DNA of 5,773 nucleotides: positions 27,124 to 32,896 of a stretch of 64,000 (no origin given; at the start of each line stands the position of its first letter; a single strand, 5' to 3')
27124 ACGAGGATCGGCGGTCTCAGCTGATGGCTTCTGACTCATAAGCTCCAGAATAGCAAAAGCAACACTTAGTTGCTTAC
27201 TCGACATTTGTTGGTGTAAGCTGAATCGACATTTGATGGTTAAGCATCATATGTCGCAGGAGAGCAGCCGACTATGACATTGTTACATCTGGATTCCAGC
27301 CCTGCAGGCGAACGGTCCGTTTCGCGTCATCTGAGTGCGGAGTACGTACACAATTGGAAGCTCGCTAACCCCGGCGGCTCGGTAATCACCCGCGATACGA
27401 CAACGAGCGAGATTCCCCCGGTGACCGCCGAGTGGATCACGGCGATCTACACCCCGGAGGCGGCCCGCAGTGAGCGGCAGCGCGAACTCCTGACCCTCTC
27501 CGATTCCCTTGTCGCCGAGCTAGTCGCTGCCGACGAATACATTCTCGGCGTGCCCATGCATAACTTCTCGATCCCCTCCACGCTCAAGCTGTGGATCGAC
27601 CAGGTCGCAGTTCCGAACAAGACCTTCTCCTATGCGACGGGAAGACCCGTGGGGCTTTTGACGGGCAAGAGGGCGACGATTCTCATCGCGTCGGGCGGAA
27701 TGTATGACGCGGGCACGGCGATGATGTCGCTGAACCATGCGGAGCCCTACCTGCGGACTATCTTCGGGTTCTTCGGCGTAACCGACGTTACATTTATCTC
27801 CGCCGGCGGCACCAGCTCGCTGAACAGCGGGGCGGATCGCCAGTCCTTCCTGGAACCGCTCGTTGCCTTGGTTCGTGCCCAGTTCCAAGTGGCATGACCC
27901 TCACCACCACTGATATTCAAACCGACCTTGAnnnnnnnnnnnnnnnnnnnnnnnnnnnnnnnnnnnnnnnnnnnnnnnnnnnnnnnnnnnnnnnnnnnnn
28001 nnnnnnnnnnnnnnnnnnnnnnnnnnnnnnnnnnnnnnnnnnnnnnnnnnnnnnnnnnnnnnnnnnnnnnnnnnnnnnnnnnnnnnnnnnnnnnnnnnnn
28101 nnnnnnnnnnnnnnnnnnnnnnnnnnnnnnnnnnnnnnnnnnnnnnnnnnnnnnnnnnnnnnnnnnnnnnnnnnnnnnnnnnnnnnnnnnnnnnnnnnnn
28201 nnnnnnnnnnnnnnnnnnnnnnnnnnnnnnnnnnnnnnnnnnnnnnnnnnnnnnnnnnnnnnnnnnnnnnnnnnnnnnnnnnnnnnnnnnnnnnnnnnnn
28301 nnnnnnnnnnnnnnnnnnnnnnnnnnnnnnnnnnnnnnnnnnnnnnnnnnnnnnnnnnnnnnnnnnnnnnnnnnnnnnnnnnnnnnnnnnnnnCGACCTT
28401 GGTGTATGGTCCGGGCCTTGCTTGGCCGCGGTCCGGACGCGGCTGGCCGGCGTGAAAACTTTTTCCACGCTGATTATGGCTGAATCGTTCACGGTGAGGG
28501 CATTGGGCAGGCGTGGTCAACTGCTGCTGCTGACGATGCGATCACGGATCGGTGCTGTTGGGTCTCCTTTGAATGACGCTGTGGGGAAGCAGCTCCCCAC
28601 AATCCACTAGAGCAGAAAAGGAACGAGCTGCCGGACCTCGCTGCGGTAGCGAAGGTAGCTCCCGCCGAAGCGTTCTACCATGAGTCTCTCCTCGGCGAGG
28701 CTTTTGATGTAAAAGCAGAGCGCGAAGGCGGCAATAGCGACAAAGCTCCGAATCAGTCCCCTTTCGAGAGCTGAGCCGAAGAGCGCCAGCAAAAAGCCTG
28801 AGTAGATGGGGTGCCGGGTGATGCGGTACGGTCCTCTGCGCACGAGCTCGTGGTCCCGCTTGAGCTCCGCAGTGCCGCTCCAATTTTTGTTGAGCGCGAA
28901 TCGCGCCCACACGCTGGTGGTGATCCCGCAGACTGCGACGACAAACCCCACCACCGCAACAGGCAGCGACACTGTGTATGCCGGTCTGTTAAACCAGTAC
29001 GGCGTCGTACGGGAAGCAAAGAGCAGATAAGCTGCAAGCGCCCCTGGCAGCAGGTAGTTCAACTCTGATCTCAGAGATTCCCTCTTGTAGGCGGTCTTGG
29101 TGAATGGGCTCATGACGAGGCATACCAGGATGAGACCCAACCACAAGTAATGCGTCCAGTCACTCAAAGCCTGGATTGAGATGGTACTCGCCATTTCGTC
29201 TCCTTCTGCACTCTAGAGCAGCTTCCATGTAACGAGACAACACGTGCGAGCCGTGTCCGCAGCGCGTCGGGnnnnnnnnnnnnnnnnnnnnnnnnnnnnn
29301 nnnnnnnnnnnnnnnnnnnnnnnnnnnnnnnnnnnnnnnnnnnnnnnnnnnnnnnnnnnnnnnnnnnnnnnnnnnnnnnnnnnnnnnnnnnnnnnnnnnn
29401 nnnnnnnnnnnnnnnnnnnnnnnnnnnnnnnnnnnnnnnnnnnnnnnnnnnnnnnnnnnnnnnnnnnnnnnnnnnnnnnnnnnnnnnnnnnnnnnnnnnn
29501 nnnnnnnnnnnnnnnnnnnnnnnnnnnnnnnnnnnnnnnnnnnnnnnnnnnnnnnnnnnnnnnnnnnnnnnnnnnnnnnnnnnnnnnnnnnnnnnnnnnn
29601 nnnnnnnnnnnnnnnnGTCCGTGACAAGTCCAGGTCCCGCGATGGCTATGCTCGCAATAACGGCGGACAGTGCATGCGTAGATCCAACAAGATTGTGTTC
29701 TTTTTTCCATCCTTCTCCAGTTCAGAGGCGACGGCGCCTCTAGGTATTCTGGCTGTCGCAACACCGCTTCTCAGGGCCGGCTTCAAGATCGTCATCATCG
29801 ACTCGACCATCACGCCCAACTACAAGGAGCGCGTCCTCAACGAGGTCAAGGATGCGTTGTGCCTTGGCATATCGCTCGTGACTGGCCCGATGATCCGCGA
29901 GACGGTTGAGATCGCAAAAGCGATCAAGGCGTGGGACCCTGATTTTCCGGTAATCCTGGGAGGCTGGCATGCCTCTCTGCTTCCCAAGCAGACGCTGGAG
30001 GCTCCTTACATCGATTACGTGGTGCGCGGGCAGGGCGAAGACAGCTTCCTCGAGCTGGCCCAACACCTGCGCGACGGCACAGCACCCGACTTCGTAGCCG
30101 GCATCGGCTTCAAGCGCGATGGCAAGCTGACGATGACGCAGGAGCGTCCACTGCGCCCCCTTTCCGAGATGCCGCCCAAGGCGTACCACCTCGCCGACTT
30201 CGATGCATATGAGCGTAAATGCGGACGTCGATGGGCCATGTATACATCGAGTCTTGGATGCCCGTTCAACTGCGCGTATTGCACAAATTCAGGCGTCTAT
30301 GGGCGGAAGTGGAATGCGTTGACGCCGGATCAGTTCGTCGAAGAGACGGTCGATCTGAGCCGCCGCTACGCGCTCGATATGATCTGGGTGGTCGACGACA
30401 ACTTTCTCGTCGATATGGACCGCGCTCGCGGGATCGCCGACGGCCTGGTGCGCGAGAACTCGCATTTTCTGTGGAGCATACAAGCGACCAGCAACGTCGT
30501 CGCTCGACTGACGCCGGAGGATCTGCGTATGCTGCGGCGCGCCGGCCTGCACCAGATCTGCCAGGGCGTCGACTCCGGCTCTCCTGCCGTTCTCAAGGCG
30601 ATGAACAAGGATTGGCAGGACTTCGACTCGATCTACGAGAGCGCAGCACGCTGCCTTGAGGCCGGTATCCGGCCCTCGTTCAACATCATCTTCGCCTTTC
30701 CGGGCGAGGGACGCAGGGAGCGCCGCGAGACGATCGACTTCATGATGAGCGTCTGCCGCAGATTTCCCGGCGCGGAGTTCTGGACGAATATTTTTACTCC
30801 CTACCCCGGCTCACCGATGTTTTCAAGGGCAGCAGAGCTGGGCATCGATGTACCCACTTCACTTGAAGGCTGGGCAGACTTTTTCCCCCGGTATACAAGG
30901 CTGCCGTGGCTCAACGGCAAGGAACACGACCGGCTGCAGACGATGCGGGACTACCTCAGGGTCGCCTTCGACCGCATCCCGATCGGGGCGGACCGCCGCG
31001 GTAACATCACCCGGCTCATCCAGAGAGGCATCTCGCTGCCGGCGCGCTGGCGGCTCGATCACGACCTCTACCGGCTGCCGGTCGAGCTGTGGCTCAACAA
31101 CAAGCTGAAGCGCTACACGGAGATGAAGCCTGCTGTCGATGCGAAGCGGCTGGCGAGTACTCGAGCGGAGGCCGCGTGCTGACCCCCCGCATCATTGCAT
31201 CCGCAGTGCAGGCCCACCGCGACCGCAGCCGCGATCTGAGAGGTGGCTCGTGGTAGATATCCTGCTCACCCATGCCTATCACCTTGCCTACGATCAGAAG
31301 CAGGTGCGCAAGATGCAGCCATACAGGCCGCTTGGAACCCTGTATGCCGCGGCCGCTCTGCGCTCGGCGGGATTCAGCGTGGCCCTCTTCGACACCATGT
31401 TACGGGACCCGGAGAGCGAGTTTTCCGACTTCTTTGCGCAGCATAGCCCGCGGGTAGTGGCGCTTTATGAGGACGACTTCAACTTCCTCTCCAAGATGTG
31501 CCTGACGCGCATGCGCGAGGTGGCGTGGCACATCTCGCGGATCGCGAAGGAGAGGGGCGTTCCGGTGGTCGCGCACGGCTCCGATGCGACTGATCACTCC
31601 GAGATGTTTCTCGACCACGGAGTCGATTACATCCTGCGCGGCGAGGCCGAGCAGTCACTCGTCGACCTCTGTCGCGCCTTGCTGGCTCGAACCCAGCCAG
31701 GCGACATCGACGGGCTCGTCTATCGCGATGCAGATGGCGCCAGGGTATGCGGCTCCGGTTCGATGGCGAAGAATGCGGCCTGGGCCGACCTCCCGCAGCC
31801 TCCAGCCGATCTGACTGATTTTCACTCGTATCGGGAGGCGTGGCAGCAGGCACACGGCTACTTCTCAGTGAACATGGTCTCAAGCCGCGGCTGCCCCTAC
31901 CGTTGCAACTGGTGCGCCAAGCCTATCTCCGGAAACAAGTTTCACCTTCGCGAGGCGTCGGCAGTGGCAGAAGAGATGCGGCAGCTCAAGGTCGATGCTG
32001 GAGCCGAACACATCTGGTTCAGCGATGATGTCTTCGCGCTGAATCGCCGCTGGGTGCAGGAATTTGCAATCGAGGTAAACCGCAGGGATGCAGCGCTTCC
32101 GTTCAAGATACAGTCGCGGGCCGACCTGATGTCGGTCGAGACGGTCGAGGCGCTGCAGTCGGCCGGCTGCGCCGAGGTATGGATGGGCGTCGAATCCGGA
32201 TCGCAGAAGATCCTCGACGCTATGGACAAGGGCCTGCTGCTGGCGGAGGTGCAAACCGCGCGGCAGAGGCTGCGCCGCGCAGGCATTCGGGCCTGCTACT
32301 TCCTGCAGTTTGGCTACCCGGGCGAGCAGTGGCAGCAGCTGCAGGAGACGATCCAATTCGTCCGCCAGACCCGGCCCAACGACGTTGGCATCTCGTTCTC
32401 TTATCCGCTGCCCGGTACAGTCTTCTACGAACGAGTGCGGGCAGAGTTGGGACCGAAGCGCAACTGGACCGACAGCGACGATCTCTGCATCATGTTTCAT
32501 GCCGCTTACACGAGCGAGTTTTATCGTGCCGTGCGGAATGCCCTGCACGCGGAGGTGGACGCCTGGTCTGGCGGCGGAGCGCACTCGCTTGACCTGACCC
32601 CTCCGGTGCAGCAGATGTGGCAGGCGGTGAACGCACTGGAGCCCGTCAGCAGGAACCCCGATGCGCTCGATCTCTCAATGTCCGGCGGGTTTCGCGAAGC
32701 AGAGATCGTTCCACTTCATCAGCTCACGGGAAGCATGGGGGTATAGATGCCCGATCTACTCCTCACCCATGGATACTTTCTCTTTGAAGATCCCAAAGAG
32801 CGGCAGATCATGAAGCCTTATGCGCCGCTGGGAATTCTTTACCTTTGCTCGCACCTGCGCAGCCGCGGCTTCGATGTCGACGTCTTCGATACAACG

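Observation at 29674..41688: Eight-gene translationally coupled operon with five radical SAM enzymes (four B12-dependent), plus a convergent sulfotransferase: orphan biosynthetic system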

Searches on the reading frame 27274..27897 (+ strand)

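Call 6: search_protein_families(library=pfam, proteins=[window:27274-27897:+], max_evalue=0.01)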
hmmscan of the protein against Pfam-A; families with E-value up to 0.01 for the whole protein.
window:27274-27897:+ (207 aa): 2 families
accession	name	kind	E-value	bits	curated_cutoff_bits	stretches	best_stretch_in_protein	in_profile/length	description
PF02525.22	Flavodoxin_2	-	1.2e-42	146.3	27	1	1-191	1-189/198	Flavodoxin-like fold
PF03358.20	FMN_red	-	8e-07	29.2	24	1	79-156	64-131/152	NADPH-dependent FMN reductase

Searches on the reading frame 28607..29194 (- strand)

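Call 6: search_protein_families(library=pfam, proteins=[window:28607-29194:-], max_evalue=0.01)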
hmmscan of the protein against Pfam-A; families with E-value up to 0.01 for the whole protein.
window:28607-29194:- (195 aa): 2 families
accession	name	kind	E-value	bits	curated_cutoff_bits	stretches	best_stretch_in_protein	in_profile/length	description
PF04191.18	PEMT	-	3e-12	47.3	25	1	81-177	4-103/105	Phospholipid methyltransferase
PF04140.19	ICMT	-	2.2e-10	41.2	24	1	86-172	4-93/95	Isoprenylcysteine carboxyl methyltransferase (ICMT) family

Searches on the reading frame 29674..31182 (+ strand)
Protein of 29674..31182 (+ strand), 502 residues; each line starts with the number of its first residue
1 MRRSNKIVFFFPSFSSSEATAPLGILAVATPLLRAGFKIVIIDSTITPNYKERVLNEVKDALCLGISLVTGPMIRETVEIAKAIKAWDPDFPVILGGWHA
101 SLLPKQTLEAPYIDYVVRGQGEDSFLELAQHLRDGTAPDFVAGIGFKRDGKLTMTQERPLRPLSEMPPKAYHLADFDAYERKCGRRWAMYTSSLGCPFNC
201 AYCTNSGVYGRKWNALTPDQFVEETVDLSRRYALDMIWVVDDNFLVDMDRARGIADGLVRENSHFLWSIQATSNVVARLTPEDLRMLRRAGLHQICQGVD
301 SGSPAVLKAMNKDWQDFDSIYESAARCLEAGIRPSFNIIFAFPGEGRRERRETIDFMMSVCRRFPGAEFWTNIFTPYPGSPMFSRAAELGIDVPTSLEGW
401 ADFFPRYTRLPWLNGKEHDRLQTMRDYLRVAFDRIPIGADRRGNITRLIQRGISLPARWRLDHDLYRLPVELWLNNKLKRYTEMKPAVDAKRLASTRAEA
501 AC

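Call 3: search_protein_families(library=pfam, proteins=[window:29674-31182:+], max_evalue=0.01)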
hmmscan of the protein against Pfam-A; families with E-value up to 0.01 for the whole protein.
window:29674-31182:+ (502 aa): 2 families
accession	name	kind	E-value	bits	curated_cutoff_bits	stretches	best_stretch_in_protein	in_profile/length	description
PF04055.27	Radical_SAM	-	2.4e-20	73.8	29.5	1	193-357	4-166/166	Radical SAM superfamily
PF02310.24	B12-binding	-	2.1e-18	66.7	32.1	1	21-128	13-120/121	B12 binding domain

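Call 4: search_protein_families(library=ncbifam, proteins=[window:29674-31182:+], max_evalue=0.01)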
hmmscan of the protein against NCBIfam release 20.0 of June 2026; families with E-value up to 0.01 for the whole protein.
window:29674-31182:+ (502 aa): 23 families
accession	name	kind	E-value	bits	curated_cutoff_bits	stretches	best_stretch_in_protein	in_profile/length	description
TIGR02026.1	BchE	equivalog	3.4e-35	121.9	481.35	1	20-386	20-387/497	magnesium-protoporphyrin IX monomethyl ester anaerobic oxidative cyclase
TIGR04072.2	rSAM_ladder_B12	equivalog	1.9e-29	102.6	360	1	22-359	18-348/443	lipid biosynthesis B12-binding/radical SAM protein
NF050148.1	rSAM_ApyD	equivalog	2e-29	102.5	750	1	44-388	60-396/645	RiPP biosynthesis radical SAM protein ApyD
TIGR03975.1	rSAM_ocin_1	subfamily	1.3e-28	99.9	281.85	1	78-392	145-460/606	RiPP maturation radical SAM C-methyltransferase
TIGR04013.1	B12_SAM_MJ_1487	hypoth_equivalog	6.5e-27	94.4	251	2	62-212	45-176/382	TIGR04013 family B12-binding domain/radical SAM domain-containing protein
TIGR03471.1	HpnJ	equivalog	2.2e-26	92.8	577.6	1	67-390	74-391/472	hopanoid biosynthesis associated radical SAM protein HpnJ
NF038361.1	rSAM_Sden_1168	equivalog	8.1e-26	90.7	575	1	62-389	142-476/560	Sden_1168 family B12-binding radical SAM P-methyltransferase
TIGR04479.1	bcpD_PhpK_rSAM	subfamily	5.6e-24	84.4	600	1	27-370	77-419/504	PhpK family radical SAM P-methyltransferase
TIGR04367.1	HpnR_B12_rSAM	equivalog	8.2e-23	80.7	650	1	21-384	21-371/490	hopanoid C-3 methylase HpnR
TIGR04385.1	B12_rSAM_cofa1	equivalog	1.4e-17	64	450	1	18-357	16-361/438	B12 lower ligand biosynthesis radical SAM protein BzaD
TIGR04190.1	B12_SAM_Ta0216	equivalog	2.2e-16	59.6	500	1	21-224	36-262/554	TIGR04190 family B12-binding domain/radical SAM domain protein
NF033712.0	B12_rSAM_KedN5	subfamily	1.1e-15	56.9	700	1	65-248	67-256/624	KedN5 family methylcobalamin-dependent radical SAM C-methyltransferase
TIGR04014.1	B12_SAM_MJ_0865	equivalog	3.1e-15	55.9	360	1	79-382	59-354/434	methyl-coenzyme M reductase glutamine C-methyltransferase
NF040546.1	rSAM_CUAEP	equivalog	9.2e-14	51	500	1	22-332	13-313/468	CUAEP/CCAEP-tail radical SAM (seleno)protein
NF033070.1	rSAM_AprD4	equivalog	4.8e-13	48.8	500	1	185-388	194-392/456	AprD4 family radical SAM diol-dehydratase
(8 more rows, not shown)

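Call 31: search_solved_structures(query=window:29674-31182:+, max_evalue=0.01)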
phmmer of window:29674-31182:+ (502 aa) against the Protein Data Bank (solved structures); distinct sequences matched with E-value up to 0.01: 5.
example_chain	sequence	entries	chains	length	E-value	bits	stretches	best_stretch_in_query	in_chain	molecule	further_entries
9ccb_A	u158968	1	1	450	5.1e-12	48.4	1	97-383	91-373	Radical SAM core domain-containing protein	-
7kdx_A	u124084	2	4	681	5.8e-12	48.2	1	74-258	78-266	Methyltransferase TokK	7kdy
6fd2_B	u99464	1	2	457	7.7e-10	41.2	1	189-390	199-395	Putative apramycin biosynthetic oxidoreductase 4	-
6wte_A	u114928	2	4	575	3.6e-08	35.7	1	70-388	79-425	B12-binding domain-containing protein | Tryptophan-C2-methyltransferase containing B12-binding domain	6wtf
9n1b_A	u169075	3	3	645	8.9e-06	27.8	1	88-294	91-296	Radical SAM protein | Radical SAM enzyme CysS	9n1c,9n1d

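Call 69: search_protein_families(library=padloc, proteins=[window:29674-31182:+], max_evalue=0.001)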
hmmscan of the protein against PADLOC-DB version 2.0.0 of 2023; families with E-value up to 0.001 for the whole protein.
window:29674-31182:+ (502 aa): 1 family
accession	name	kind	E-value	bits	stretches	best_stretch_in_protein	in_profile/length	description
PDLC04689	PDC-M51A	-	4.4e-09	33.6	1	57-259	69-256/420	-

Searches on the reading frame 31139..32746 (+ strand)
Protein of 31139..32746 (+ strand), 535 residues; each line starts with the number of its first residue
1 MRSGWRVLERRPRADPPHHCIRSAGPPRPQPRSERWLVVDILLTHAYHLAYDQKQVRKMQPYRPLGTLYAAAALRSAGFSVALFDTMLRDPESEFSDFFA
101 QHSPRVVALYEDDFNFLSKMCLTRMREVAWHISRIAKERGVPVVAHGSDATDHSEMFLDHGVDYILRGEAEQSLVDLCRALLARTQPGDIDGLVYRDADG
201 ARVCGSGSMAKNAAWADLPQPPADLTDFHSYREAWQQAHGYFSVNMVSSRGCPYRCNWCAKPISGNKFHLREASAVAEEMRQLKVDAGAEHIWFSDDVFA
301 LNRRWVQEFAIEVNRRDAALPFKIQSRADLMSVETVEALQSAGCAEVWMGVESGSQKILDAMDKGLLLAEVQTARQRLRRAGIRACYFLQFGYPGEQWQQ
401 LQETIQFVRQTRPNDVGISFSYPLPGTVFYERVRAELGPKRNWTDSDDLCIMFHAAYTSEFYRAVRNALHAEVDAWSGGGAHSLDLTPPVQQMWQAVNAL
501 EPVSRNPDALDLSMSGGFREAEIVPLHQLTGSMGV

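Call 3: search_protein_families(library=pfam, proteins=[window:31139-32746:+], max_evalue=0.01)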
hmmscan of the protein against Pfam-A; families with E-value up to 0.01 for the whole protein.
window:31139-32746:+ (535 aa): 2 families
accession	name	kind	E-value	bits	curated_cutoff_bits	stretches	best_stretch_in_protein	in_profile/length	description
PF04055.27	Radical_SAM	-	6.4e-21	75.7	29.5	1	247-408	2-166/166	Radical SAM superfamily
PF02310.24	B12-binding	-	5.1e-09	36.4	32.1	1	63-176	13-119/121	B12 binding domain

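Call 4: search_protein_families(library=ncbifam, proteins=[window:31139-32746:+], max_evalue=0.01)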
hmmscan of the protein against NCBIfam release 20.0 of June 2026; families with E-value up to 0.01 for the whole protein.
window:31139-32746:+ (535 aa): 30 families (the best 25 are shown)
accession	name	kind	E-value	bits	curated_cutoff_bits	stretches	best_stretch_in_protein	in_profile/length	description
TIGR04072.2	rSAM_ladder_B12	equivalog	1.4e-34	119.5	360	1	60-411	12-349/443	lipid biosynthesis B12-binding/radical SAM protein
TIGR04479.1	bcpD_PhpK_rSAM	subfamily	3.6e-33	114.7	600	1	154-414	163-412/504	PhpK family radical SAM P-methyltransferase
TIGR03471.1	HpnJ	equivalog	4e-32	111.7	577.6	1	159-436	118-390/472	hopanoid biosynthesis associated radical SAM protein HpnJ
TIGR04295.1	B12_rSAM_oligo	hypoth_equivalog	1.5e-31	109.5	400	1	60-369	21-319/422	TIGR04295 family B12-binding domain-containing radical SAM protein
TIGR04385.1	B12_rSAM_cofa1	equivalog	7.2e-31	107.9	450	1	63-410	19-363/438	B12 lower ligand biosynthesis radical SAM protein BzaD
NF050148.1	rSAM_ApyD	equivalog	1.2e-28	99.9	750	1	61-437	22-397/645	RiPP biosynthesis radical SAM protein ApyD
TIGR02026.1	BchE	equivalog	6.6e-27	94.5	481.35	1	60-434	18-388/497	magnesium-protoporphyrin IX monomethyl ester anaerobic oxidative cyclase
TIGR04014.1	B12_SAM_MJ_0865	equivalog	1.2e-26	93.5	360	1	130-433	58-358/434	methyl-coenzyme M reductase glutamine C-methyltransferase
TIGR04013.1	B12_SAM_MJ_1487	hypoth_equivalog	5.8e-23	81.4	251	2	123-284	54-193/382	TIGR04013 family B12-binding domain/radical SAM domain-containing protein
NF033070.1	rSAM_AprD4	equivalog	8.7e-23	80.9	500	1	117-431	80-388/456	AprD4 family radical SAM diol-dehydratase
TIGR03975.1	rSAM_ocin_1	subfamily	6.4e-22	77.8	281.85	1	162-409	182-428/606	RiPP maturation radical SAM C-methyltransferase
NF040546.1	rSAM_CUAEP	equivalog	2.6e-18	66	500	1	63-410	12-340/468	CUAEP/CCAEP-tail radical SAM (seleno)protein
NF038361.1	rSAM_Sden_1168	equivalog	1.3e-17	63.6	575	1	64-432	85-472/560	Sden_1168 family B12-binding radical SAM P-methyltransferase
TIGR04367.1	HpnR_B12_rSAM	equivalog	2e-17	62.9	650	1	41-432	3-372/490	hopanoid C-3 methylase HpnR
NF040542.1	rSAM_RCCLKC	equivalog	7.3e-16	58.3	450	1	62-410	11-349/423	arsinothricin biosynthesis radical SAM protein ArsL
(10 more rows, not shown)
